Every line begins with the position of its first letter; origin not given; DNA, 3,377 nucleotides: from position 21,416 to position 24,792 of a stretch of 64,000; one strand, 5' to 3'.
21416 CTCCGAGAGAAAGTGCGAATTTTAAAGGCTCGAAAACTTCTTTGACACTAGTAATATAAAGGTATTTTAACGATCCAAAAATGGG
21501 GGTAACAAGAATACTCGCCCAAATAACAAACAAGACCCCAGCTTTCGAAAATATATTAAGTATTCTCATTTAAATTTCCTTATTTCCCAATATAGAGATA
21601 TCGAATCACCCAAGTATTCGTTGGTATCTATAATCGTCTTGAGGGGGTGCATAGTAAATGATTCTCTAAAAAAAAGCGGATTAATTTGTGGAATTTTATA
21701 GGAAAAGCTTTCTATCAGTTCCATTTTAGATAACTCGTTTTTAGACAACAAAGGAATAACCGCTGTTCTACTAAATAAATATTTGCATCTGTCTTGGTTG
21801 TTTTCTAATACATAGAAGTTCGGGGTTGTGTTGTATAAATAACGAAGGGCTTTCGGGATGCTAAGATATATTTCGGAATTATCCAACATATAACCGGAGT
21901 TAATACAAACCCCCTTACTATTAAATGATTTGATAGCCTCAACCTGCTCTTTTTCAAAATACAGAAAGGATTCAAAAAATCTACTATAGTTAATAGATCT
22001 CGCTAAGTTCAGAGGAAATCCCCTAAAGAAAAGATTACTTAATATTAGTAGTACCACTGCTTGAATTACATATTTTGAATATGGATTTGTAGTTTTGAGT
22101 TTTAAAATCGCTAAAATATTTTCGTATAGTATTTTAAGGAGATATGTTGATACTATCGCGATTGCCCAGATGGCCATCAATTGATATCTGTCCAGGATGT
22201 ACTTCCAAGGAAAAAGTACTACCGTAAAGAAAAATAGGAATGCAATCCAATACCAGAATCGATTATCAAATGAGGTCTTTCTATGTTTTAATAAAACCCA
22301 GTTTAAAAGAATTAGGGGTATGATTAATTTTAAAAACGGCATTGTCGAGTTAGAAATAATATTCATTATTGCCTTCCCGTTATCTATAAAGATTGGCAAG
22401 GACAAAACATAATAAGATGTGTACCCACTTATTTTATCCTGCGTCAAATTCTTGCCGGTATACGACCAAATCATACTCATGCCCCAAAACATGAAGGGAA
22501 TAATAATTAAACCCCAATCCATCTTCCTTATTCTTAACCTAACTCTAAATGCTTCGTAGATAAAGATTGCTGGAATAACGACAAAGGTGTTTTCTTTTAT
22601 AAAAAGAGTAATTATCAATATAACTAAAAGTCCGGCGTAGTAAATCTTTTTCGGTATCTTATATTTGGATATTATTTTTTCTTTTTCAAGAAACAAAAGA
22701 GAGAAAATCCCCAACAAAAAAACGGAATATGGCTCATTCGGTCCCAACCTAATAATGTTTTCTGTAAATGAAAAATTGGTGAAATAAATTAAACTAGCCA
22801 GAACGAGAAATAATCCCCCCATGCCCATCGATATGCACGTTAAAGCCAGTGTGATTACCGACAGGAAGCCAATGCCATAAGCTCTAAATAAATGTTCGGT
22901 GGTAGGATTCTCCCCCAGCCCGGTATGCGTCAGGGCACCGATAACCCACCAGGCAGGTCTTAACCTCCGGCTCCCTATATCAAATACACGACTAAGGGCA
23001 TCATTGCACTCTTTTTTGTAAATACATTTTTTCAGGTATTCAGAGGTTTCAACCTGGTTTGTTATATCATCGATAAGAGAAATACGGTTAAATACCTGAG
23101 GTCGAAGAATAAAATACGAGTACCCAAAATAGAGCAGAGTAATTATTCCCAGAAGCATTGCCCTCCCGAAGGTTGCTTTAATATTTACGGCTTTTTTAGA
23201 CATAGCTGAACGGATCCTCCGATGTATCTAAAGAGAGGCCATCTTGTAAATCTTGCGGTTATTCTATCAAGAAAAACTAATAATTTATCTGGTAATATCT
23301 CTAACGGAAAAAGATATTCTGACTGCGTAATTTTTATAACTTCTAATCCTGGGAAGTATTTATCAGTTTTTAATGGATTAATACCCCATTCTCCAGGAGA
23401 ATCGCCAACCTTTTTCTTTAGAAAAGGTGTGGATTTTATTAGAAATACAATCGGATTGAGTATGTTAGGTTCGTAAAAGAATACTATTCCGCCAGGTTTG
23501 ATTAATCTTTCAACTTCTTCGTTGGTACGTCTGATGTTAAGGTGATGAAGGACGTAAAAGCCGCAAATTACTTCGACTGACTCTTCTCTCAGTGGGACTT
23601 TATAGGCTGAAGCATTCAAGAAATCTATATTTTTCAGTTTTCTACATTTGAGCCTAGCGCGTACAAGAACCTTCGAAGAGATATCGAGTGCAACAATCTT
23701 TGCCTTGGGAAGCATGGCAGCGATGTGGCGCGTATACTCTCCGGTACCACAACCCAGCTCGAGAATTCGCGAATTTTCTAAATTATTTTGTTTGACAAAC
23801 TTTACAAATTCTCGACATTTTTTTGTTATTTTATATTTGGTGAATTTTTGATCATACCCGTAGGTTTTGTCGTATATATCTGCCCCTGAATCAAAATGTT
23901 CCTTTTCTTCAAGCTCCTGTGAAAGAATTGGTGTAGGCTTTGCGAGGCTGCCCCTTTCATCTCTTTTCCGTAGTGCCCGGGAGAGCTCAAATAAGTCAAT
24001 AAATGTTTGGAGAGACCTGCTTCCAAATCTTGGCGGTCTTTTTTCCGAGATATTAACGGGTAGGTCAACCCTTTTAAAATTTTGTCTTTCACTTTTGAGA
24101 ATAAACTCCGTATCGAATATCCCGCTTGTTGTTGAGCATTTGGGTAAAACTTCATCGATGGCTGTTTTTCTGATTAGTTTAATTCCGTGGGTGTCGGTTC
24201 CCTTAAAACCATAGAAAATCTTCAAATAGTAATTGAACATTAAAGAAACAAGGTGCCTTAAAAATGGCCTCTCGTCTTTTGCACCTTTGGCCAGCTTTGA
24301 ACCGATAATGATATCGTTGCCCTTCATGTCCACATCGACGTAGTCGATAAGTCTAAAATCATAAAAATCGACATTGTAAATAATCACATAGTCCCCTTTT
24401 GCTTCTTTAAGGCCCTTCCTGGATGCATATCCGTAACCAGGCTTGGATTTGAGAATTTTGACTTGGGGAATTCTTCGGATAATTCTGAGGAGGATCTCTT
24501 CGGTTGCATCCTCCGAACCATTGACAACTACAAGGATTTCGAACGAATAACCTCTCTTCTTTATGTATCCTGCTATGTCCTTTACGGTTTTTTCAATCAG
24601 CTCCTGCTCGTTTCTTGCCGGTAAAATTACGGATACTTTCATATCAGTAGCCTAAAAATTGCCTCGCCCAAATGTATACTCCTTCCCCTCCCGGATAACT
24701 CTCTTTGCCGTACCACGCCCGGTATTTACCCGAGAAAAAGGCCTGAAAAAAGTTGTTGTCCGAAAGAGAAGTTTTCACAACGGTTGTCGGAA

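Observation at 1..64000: One locus, at least 55 glycan-related genes, about 20 GT-C-like proteins, and no recognisable initiating phosphoglycosyltransferase, Wzy, Wzz or ABC exporter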

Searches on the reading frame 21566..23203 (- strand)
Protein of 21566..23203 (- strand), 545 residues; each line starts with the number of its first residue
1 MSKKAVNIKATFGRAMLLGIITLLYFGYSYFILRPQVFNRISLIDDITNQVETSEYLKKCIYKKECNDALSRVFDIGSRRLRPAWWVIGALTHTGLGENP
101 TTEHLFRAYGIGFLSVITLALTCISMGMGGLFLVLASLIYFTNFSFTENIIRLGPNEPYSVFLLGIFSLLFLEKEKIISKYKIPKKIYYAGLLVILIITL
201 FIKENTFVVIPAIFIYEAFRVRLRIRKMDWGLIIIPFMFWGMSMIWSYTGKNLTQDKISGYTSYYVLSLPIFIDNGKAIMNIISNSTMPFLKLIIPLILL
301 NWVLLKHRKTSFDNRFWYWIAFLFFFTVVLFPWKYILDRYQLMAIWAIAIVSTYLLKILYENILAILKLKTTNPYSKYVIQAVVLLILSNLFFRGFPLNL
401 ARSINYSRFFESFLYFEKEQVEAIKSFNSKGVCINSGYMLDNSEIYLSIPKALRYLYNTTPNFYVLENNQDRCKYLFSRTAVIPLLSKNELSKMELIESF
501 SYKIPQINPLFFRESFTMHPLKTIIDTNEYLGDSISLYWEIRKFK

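Call 7: search_protein_families(library=pfam, proteins=[window:21566-23203:-], max_evalue=0.01)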
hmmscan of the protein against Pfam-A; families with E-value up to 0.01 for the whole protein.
window:21566-23203:- (545 aa): 0 families

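Call 20: search_protein_families(library=ncbifam, proteins=[window:21566-23203:-], max_evalue=0.1)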
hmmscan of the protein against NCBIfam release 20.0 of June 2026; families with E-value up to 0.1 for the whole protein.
window:21566-23203:- (545 aa): 1 family
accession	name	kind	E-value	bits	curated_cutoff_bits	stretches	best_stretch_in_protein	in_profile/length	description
TIGR03580.1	EF_0832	hypoth_equivalog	0.058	12.8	301.1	0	376-407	211-242/257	conserved hypothetical protein EF_0832/AHA_3913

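Call 48: search_solved_structures(query=window:21566-23203:-, max_evalue=10)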
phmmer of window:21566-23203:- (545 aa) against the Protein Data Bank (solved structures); distinct sequences matched with E-value up to 10: 1.
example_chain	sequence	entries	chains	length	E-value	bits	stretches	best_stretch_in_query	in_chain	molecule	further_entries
9y9z_A1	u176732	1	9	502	2.4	10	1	58-138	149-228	CF4, TGME49_246720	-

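Call 58: search_protein_representatives(protein=window:21566-23203:-)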
Query: 545 residues. Proteins with E-value up to 0.001 (for the whole library): 68; up to 1e-10: 51; up to 1e-30: 45. The best 68 are listed.
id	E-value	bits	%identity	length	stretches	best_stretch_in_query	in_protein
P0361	2.7e-285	963.6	80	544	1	1-543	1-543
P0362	1.2e-92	327.8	37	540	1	17-545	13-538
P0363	8.8e-91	321.6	36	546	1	17-543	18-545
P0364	1.3e-78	281.5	35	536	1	17-544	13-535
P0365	1.8e-78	281.0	34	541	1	18-525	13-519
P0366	2.6e-78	280.5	38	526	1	16-543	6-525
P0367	4.8e-76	273.0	38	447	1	103-543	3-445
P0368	2.8e-75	270.5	33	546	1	4-543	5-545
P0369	2.9e-69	250.6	33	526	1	18-545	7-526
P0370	3.8e-69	250.3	32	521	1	16-545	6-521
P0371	2.6e-64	234.3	32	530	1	16-543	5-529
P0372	1.0e-62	229.1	31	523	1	20-543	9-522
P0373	5.2e-61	223.4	31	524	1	19-543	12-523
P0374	3.4e-60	220.7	30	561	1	13-543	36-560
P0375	1.2e-59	218.9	30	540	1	17-542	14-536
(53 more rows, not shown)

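Call 68: predict_structure(alignment_id=A2)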
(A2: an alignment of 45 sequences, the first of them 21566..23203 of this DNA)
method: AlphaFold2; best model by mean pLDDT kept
length: 545 residues; sequences in the alignment: 45
mean_pLDDT: 93.2   pTM: 0.92
mean pLDDT of the five models: 93.2, 92.3, 91.9, 91.4, 91.4
residues with pLDDT >= 90: 453; 70-90: 75; 50-70: 14; < 50: 3
segments of 3 or more residues with pLDDT < 50: 1-3
pLDDT, mean of each block of 10 residues (from residue 1): 62 95 98 97 92 94 94 85 93 96 98 98 96 98 98 96 98 96 97 97 95 95 86 96 87 59 87 96 95 96 89 95 98 93 98 97 86 84 95 95 97 97 97 93 91 96 94 96 94 97 96 95 91 95 95
secondary structure, 60 per line:
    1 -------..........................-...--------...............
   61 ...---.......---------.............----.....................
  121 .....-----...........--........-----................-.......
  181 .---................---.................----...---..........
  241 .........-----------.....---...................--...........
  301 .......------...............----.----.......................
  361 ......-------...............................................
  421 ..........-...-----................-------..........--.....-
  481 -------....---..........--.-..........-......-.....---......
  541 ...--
elements in order: H8-33 H46-63 H67-73 H83-95 H100-125 H131-141 H144-151 H157-172 H174-181 H185-200 H204-220 H231-249 H261-264 H269-287 H290-307 H314-328 H338-366 H374-430 E432-434 H440-455 E463-465 H466-472 E475-479 H488-491 E495-504 H509-518 H520-525 H527-530 E535-543

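Call 70: fold_search(model_id=the predicted structure, library=pdb)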
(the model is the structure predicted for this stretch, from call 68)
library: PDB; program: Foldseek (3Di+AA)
matches with E <= 10: 229; with E <= 0.001: 15
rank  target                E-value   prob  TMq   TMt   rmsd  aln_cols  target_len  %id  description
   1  9s6u_A                6.4e-06  1.00  0.52  0.52   8.2       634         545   10  Ternary cryo-EM structure of human ALG9 with Dol25-PP-GlcNAc2Man8, Dol25-P-Man and Fab (released 2026-03-18)
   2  8age_A                3.1e-05  1.00  0.49  0.43  10.9       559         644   12  Structure of yeast oligosaccharylransferase complex with acceptor peptide bound (released 2022-12-07)
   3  5f15                  3.5e-05  1.00  0.46  0.47  14.2       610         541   10  Crystal Structure of ArnT from Cupriavidus metallidurans bound to Undecaprenyl phosphate (released 2016-02-17)
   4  7zli_A                3.8e-05  1.00  0.41  0.36  14.1       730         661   11  Cryo-EM structure of C-mannosyltransferase CeDPY19, in complex with Dol25-P-Man and bound to CMT2-Fab and anti-Fab nan (released 2023-01-11)
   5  6s7t_A                6.7e-05  1.00  0.43  0.35  10.1       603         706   11  Cryo-EM structure of human oligosaccharyltransferase complex OST-B (released 2019-12-18)
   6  7zlg_A                7.3e-05  1.00  0.43  0.37  13.7       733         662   10  Cryo-EM structure of C-mannosyltransferase CeDPY19, in complex with acceptor peptide and bound to CMT2-Fab and anti-Fa (released 2023-01-11)
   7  5ezm                  8.8e-05  1.00  0.45  0.46  12.8       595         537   10  Crystal Structure of ArnT from Cupriavidus metallidurans in the apo state (released 2016-02-17)
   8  8b6l_I                9.3e-05  1.00  0.51  0.42  11.6       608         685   10  Subtomogram average of the human Sec61-TRAP-OSTA-translocon (released 2022-12-07)
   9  5ogl_A                1.9e-04  1.00  0.44  0.36   8.6       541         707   12  Structure of bacterial oligosaccharyltransferase PglB in complex with an acceptor peptide and an lipid-linked oligosac (released 2017-10-25)
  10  8agc_A                2.1e-04  1.00  0.51  0.42   9.7       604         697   10  Structure of yeast oligosaccharylransferase complex with lipid-linked oligosaccharide and non-acceptor peptide bound (released 2022-12-07)
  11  9n9j_I                3.0e-04  1.00  0.51  0.42   9.3       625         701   10  Structure of a GRP94 folding intermediate engaged with a CCDC134- and FKBP11-bound secretory translocon (released 2025-11-19)
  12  3rce_A                3.1e-04  1.00  0.41  0.35   9.3       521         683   11  Bacterial oligosaccharyltransferase PglB (released 2011-06-15)
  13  6gxc_A                3.4e-04  1.00  0.45  0.36   7.8       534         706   12  Bacterial oligosaccharyltransferase PglB in complex with an inhibitory peptide and a reactive lipid-linked oligosaccha (released 2018-11-14)
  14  9i5k_A                6.6e-04  1.00  0.43  0.47   8.4       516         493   13  Structure of the Chaetomium thermophilum Pmt4 homodimer (C2 symmetry) (released 2025-12-24)
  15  6ezn_F                8.4e-04  1.00  0.47  0.41  10.7       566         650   12  Cryo-EM structure of the yeast oligosaccharyltransferase (OST) complex (released 2018-01-17)
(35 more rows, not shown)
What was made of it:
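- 21566..23203 (-): GT-C-fold protein with no Pfam family. D46 is invariant and D45 is nearly invariant in the first loop. Call 70: ALG9, STT3, ArnT, DPY19, PglB, Pmt4.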

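Call 84: search_protein_families(library=pfam, proteins=[window:21566-23203:-], max_evalue=5)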
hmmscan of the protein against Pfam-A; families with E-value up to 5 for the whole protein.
window:21566-23203:- (545 aa): 0 families

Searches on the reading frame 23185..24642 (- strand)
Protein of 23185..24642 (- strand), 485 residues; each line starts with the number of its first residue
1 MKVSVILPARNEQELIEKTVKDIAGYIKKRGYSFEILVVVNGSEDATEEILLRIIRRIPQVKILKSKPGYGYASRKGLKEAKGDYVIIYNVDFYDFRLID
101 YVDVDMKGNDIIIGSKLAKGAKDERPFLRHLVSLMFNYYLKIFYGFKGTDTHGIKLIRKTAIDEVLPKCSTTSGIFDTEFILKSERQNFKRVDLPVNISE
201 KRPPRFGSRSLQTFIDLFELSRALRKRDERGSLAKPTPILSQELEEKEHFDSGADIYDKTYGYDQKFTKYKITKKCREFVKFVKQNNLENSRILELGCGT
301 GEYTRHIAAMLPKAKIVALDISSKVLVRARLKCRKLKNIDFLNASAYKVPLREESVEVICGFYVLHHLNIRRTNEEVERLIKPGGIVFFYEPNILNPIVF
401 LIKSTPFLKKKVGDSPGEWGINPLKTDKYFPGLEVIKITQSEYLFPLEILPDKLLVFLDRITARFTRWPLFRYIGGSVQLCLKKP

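Call 7: search_protein_families(library=pfam, proteins=[window:23185-24642:-], max_evalue=0.01)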
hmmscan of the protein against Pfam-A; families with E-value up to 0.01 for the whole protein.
window:23185-24642:- (485 aa): 19 families
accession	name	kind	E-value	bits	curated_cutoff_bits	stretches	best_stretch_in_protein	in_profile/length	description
PF08241.18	Methyltransf_11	-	2.7e-19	70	21.2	1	294-389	1-95/95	Methyltransferase domain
PF13649.12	Methyltransf_25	-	5e-19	69.2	27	1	293-385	1-97/97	Methyltransferase domain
PF00535.33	Glycos_transf_2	-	2.1e-16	60.7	23.3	1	4-163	1-165/168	Glycosyl transferase family 2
PF08242.18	Methyltransf_12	-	2.2e-16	60.8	30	1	294-386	1-97/98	Methyltransferase domain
PF13847.12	Methyltransf_31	-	9.4e-15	55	27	1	289-402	3-122/145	Methyltransferase domain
PF01209.24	Ubie_methyltran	-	1.4e-12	47.9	20.1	1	264-391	23-153/233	ubiE/COQ5 methyltransferase family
PF13489.12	Methyltransf_23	-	7.1e-11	42.5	27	1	273-393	6-120/164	Methyltransferase domain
PF02390.23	Methyltransf_4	-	0.00012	22.1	24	1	291-349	3-63/173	Putative methyltransferase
PF05148.21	Methyltransf_8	-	0.00014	22.3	27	1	255-389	42-156/219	Hypothetical methyltransferase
PF13641.12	Glyco_tranf_2_3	-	0.00016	22.2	27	1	3-88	3-92/230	Glycosyltransferase like family 2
PF06080.18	DUF938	-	0.00024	21.4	27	1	279-392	13-140/202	Protein of unknown function (DUF938)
PF05175.20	MTS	-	0.00064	19.8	23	1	279-347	23-91/170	Methyltransferase small domain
PF10017.15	Methyltransf_33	-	0.0017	17.9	23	0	288-330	60-105/304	Histidine-specific methyltransferase, SAM-dependent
PF01739.24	CheR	-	0.0021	18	27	0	283-333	25-84/195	CheR methyltransferase, SAM binding domain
PF00398.26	RrnaAD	-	0.0021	17.7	24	1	283-353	23-92/263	Ribosomal RNA adenine dimethylase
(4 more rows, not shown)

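Call 44: search_protein_families(library=ncbifam, proteins=[window:23185-24642:-], max_evalue=0.00001)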
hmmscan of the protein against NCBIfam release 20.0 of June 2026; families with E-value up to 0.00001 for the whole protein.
window:23185-24642:- (485 aa): 36 families (the best 25 are shown)
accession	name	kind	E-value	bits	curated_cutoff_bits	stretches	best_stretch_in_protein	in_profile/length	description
TIGR02072.1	BioC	equivalog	1.5e-17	64.2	184.95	1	276-389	20-132/244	malonyl-ACP O-methyltransferase BioC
TIGR01934.1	MenG_MenH_UbiE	subfamily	4.9e-13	48.9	158.35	1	280-392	32-144/223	ubiquinone/menaquinone biosynthesis methyltransferase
NF001244.0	PRK00216.1-5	equivalog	7.9e-12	45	216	1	280-389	41-153/236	bifunctional demethylmenaquinone methyltransferase/2-methoxy-6-polyprenyl-1,4-benzoquinol methylase UbiE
NF008300.0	PRK11088.1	equivalog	1.2e-11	44.6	303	1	283-388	79-178/272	23S rRNA (guanine(745)-N(1))-methyltransferase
NF047588.1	GlcsyltransPgfSStrep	equivalog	4.3e-11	42.6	500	1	1-142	1-147/308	glycosyltransferase PgfS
NF001080.0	PRK00121.2-2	equivalog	1.2e-10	41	132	1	286-345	43-104/224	tRNA (guanosine(46)-N7)-methyltransferase TrmB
NF043040.1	corrin_prot_MT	hypoth_equivalog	1.5e-10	40.8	180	1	282-387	34-145/216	corrinoid protein-associated methyltransferase CpaM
NF041537.1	ArsM_AhpD_UU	exception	1.9e-10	40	510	1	290-388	77-179/345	arsenite methyltransferase/AhpD domain selenoprotein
NF010496.0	PRK13915.1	equivalog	2e-09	37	262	1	2-97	32-131/307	glucosyl-3-phosphoglycerate synthase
NF001243.0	PRK00216.1-4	equivalog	4.2e-09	36.1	235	1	266-391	25-153/237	demethylmenaquinone methyltransferase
NF041391.1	DPhHxTase_Halo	equivalog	6.7e-09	35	375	1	10-201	4-186/213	dolichyl-phosphate hexose transferase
NF045823.1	PthPhpthDimycoMt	equivalog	2.5e-08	33.4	300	1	281-389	58-166/256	phthiotriol/phenolphthiotriol dimycocerosates methyltransferase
TIGR03937.1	PgaC_IcaA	equivalog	2.7e-08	33.2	422.3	1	2-92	46-135/407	poly-beta-1,6-N-acetyl-D-glucosamine synthase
TIGR02752.1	MenG_heptapren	equivalog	4.9e-08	32.8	419.85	1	266-391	23-151/231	demethylmenaquinone methyltransferase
NF045825.1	FAmtase_mtf2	equivalog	5e-08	32.5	400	1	283-389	52-158/248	fatty-acid O-methyltransferase Mtf2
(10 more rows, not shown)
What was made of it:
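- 23185..24642 (-): GT2 (DPM/PgfS-like) fused to a SAM methyltransferase. Calls 7, 44.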
